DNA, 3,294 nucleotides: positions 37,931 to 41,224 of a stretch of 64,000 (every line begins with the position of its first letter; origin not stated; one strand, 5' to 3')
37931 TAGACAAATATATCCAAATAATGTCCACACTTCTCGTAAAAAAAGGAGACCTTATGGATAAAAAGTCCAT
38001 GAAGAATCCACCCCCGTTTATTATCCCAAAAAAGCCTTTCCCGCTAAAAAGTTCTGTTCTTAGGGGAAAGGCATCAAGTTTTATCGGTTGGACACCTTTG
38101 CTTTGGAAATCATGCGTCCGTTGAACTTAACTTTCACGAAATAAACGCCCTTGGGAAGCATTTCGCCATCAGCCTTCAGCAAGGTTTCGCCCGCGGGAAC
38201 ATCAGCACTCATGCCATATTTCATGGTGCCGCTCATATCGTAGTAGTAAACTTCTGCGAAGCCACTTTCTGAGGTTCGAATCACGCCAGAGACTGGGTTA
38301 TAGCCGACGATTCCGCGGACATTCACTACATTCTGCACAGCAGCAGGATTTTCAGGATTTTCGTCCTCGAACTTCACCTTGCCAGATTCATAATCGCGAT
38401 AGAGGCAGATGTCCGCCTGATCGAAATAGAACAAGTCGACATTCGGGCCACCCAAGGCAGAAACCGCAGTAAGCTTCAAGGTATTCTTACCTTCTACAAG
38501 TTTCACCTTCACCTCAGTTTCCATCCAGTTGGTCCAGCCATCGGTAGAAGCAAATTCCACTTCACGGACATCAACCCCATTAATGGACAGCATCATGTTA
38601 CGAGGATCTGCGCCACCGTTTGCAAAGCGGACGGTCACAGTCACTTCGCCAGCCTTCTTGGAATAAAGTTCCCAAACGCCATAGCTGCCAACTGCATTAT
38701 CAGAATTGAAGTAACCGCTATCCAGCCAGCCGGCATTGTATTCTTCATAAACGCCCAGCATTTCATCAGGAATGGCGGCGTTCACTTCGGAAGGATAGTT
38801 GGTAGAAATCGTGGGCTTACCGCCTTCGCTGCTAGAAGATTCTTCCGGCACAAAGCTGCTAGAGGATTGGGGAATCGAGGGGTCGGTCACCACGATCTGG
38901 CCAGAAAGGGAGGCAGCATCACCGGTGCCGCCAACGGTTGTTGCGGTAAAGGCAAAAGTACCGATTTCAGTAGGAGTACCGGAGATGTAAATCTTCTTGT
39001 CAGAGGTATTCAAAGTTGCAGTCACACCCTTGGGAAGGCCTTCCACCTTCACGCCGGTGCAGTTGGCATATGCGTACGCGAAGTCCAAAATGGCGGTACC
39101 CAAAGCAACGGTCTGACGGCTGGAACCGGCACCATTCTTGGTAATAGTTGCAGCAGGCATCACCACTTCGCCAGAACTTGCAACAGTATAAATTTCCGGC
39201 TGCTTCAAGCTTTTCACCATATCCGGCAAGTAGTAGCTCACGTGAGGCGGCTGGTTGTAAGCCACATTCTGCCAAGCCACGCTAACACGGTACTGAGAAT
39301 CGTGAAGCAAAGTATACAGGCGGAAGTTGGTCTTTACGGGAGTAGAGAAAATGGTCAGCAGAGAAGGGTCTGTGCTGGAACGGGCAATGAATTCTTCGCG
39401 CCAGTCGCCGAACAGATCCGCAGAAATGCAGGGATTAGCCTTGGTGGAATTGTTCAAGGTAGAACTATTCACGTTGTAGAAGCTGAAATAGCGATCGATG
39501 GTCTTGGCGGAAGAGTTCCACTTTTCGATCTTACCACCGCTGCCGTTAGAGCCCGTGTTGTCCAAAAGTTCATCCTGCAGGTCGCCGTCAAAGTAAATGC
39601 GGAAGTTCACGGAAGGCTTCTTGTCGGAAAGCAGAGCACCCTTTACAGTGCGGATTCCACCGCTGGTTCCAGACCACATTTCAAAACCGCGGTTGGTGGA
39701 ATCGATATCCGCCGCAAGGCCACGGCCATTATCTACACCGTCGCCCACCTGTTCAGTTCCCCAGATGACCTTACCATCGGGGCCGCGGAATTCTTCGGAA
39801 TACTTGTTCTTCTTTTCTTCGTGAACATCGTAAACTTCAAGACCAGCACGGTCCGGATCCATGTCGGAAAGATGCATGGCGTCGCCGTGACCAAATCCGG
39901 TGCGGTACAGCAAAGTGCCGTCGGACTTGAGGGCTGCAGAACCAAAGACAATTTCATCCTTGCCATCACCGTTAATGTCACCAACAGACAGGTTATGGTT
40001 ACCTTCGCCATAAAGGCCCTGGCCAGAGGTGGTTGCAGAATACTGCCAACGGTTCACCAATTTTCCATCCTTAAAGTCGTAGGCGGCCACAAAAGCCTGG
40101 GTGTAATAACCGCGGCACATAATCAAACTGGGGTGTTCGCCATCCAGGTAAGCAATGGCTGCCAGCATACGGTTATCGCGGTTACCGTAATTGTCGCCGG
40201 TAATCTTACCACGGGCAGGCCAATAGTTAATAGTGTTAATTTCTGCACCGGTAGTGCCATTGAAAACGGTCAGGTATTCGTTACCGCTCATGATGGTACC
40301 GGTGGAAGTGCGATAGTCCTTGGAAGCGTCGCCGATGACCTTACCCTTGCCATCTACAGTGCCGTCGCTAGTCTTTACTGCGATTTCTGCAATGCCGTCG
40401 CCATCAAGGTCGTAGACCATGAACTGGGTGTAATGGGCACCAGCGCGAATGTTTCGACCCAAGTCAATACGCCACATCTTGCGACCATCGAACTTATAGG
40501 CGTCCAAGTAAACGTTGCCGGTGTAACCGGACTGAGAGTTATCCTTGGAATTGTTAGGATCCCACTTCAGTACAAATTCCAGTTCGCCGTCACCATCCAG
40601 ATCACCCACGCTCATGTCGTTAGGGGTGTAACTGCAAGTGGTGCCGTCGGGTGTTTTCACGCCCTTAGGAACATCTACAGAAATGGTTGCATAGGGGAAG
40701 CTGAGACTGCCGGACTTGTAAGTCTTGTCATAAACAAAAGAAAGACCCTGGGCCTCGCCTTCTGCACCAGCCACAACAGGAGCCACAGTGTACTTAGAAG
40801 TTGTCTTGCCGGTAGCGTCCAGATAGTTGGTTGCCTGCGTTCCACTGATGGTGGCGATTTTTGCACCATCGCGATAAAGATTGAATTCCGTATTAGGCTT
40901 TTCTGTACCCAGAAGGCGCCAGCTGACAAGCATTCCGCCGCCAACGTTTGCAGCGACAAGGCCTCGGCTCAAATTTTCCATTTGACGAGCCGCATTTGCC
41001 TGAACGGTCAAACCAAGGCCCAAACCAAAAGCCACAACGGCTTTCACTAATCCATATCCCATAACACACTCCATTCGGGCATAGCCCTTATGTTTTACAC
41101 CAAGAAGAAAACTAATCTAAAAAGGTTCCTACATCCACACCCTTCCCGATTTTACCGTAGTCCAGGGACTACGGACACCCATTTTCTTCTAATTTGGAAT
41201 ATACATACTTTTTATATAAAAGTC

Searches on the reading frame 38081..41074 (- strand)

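Call 3: search_protein_families(library=pfam, proteins=[window:38081-41074:-], max_evalue=0.01)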
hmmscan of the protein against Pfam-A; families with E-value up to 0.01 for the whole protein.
window:38081-41074:- (997 aa): 10 families
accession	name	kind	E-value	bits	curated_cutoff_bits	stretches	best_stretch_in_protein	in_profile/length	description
PF21348.3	RGL11_C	-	2e-209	696.9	27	1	128-626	1-490/490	Rhamnogalacturonan lyase family 11, C-terminal domain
PF18370.7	RGI_lyase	-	5.7e-29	100.7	27.8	1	30-108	1-79/86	Rhamnogalacturonan I lyases beta-sheet domain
PF01839.29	FG-GAP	-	5.8e-10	39.3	22.1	2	361-380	4-23/37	FG-GAP repeat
PF13517.12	FG-GAP_3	-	6.6e-08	33.5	26.9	1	330-376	19-60/61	FG-GAP-like repeat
PF03422.21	CBM_6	-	1.4e-06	29.1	28.9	1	795-884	27-123/125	Carbohydrate binding module (family 6)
PF25292.1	Beta-prop_CGLA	-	1.9e-06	28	26.8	0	182-240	5-56/316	Lambda-carrageenase beta-propeller domain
PF18099.7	CBM_35_2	-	2.5e-05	24.7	23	1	792-883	21-109/112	Carbohydrate binding module (family 35)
PF24108.1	DUF7383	-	0.0003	21.4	27.9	1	829-869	63-103/123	Family of unknown function (DUF7383)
PF22704.2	CBM13-like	-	0.00045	20.8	30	1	807-876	11-79/82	Alpha-galactosidase, CBM13 domain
PF18962.6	Por_Secre_tail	-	0.0032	18.2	27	0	926-991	4-72/75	Secretion system C-terminal sorting domain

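Call 4: search_protein_families(library=ncbifam, proteins=[window:38081-41074:-], max_evalue=0.01)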
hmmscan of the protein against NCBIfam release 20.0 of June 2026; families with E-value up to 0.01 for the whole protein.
window:38081-41074:- (997 aa): 2 families
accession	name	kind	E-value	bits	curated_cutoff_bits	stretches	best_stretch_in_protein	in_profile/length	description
TIGR04183.1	Por_Secre_tail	domain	9.5e-05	22.3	23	1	926-994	4-69/72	T9SS type A sorting domain-containing protein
NF046077.1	LPS_M949_RS01915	subfamily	0.0061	16.5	60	0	145-173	62-90/154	M949_RS01915 family surface polysaccharide biosynthesis protein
